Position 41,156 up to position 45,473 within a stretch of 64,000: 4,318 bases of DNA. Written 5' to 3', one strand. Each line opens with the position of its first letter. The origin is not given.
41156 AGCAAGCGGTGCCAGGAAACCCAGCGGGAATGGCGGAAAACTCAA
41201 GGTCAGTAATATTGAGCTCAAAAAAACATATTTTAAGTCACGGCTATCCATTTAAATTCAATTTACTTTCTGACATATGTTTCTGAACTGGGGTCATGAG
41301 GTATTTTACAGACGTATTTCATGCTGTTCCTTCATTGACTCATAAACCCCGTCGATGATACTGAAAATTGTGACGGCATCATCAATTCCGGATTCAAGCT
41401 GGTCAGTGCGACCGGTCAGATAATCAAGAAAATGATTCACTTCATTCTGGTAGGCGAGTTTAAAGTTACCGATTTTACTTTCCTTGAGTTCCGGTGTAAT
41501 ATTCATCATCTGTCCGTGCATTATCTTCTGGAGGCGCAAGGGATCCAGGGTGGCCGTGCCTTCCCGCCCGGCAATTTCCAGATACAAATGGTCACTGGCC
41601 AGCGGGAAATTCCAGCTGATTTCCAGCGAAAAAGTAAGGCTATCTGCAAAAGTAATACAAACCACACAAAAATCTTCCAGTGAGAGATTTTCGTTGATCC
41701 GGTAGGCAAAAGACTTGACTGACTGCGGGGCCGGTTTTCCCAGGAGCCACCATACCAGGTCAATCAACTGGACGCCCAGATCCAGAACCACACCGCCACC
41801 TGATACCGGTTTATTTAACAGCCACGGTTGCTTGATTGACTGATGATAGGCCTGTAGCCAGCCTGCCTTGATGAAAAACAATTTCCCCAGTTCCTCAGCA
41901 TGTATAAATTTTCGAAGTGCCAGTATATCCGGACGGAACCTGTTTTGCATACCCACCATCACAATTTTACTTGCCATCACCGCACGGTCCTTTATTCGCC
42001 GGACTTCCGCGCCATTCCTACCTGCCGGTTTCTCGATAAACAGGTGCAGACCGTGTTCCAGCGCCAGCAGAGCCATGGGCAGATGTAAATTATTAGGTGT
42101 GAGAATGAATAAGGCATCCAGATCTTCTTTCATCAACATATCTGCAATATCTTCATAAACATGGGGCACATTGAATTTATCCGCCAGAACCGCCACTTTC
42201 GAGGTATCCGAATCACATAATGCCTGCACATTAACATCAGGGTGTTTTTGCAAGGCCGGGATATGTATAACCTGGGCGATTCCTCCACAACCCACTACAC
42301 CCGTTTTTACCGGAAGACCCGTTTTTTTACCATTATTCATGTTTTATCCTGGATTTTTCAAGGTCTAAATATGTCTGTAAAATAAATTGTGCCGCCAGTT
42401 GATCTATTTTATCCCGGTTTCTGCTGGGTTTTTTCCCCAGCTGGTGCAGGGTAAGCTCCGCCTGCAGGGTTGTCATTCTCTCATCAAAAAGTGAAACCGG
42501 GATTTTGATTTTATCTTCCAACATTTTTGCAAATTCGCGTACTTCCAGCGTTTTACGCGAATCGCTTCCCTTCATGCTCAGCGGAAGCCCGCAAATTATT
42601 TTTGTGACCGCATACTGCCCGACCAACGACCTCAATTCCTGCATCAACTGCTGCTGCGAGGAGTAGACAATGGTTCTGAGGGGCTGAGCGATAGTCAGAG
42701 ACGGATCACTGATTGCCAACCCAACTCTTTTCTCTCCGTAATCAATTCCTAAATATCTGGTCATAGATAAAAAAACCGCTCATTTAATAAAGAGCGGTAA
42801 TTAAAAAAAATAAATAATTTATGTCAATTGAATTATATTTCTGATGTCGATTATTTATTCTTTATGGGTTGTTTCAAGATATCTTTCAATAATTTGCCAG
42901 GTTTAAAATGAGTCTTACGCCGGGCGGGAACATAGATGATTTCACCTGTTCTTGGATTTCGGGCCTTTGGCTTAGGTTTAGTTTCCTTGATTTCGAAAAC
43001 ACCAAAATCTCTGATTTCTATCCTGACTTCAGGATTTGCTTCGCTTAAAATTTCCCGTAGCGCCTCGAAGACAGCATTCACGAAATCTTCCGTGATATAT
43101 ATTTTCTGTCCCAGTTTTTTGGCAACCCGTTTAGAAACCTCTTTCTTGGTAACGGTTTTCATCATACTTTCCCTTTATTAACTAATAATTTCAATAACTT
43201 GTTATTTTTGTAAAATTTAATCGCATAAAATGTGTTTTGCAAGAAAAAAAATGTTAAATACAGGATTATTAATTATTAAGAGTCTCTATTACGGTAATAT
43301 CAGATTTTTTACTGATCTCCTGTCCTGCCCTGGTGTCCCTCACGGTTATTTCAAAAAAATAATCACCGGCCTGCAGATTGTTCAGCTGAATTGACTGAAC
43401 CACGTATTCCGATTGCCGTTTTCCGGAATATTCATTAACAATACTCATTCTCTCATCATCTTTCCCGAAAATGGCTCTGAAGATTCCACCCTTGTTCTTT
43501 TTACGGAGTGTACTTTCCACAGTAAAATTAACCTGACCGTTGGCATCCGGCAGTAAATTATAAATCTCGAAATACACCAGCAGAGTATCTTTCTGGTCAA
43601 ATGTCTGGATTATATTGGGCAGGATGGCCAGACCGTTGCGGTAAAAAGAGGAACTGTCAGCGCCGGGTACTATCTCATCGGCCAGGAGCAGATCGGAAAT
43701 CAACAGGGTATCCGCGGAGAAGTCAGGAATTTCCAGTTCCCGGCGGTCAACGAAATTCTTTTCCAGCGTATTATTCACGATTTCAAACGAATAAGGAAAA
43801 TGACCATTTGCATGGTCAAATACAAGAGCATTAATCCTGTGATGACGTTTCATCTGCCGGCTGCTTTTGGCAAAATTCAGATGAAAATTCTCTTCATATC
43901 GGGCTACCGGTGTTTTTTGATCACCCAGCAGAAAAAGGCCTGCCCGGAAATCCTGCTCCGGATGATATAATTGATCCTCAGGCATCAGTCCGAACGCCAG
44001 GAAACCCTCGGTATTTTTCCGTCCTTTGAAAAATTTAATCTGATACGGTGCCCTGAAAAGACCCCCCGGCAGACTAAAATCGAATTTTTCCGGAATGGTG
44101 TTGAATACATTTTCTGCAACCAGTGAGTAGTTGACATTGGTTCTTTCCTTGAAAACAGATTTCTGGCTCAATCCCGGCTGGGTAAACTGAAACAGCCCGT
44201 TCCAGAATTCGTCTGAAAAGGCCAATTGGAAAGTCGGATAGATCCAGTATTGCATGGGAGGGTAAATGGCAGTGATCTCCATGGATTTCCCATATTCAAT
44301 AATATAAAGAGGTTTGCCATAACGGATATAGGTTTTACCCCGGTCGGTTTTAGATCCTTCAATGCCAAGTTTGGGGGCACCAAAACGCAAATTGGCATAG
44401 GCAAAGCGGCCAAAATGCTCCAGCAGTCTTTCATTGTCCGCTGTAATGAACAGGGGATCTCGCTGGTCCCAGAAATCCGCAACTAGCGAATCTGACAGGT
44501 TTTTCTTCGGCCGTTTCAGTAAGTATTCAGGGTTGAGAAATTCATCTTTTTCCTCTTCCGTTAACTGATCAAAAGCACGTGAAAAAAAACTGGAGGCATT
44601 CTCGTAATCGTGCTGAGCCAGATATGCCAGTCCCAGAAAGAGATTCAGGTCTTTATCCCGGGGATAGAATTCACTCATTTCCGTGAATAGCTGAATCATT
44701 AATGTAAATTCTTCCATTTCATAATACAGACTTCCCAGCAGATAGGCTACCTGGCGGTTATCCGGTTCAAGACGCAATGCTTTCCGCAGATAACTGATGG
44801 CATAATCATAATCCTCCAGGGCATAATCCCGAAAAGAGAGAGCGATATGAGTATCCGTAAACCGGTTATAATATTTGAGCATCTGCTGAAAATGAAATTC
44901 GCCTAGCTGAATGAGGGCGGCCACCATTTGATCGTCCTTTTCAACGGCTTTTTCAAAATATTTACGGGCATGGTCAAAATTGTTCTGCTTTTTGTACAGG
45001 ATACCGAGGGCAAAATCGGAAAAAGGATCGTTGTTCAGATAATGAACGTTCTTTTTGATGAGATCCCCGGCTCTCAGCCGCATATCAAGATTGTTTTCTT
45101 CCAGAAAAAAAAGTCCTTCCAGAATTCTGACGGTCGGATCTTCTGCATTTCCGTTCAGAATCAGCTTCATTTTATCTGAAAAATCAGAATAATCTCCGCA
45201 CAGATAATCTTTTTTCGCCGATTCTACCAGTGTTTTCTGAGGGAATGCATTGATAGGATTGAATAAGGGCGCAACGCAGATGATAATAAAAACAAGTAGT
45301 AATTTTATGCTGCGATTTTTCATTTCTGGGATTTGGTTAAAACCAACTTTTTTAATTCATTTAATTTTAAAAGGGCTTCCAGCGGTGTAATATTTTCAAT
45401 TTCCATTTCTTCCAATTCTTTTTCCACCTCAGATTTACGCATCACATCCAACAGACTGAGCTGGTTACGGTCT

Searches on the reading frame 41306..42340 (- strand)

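Call 72: search_protein_families(library=pfam, proteins=[window:41306-42340:-], max_evalue=0.00001)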
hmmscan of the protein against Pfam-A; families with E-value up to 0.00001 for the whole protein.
window:41306-42340:- (344 aa): 3 families
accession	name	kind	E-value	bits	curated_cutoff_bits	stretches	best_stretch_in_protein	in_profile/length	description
PF01408.29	GFO_IDH_MocA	-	4e-24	86.1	24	1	12-130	2-119/120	Oxidoreductase family, NAD-binding Rossmann fold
PF22725.1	GFO_IDH_MocA_C3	-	5.9e-20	72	27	1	140-263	2-123/124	GFO/IDH/MocA C-terminal domain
PF02894.22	GFO_IDH_MocA_C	-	9.8e-14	52.1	22.9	1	144-343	2-217/218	Oxidoreductase family, C-terminal alpha/beta domain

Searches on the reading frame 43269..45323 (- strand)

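Call 73: search_protein_families(library=pfam, proteins=[window:43269-45323:-], max_evalue=0.00001)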
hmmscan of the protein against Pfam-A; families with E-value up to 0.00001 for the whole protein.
window:43269-45323:- (684 aa): 9 families
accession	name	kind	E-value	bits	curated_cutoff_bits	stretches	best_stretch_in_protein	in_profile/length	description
PF07719.23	TPR_2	-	9.9e-13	47.6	27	0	104-130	5-31/34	Tetratricopeptide repeat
PF00515.34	TPR_1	-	4.4e-12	45.7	27.8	0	106-130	7-31/34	Tetratricopeptide repeat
PF14559.12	TPR_19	-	6e-12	46.2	25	0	168-206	3-41/68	Tetratricopeptide repeat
PF13432.12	TPR_16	-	1.8e-11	44.7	32.7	0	104-147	1-44/65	Tetratricopeptide repeat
PF13181.12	TPR_8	-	2.9e-11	43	25.7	0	105-128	6-29/34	Tetratricopeptide repeat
PF13428.12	TPR_14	-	3.3e-09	37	23.5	0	105-142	6-43/44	Tetratricopeptide repeat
PF13176.12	TPR_7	-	6.4e-08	32.5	27.9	0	105-131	4-32/36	Tetratricopeptide repeat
PF23300.3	HEAT_Nup120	-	2.6e-07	31.1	29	0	211-279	13-83/170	Nucleoporin Nup120, HEAT repeats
PF13424.12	TPR_12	-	5.6e-07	30.1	30.1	0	105-128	50-73/77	Tetratricopeptide repeat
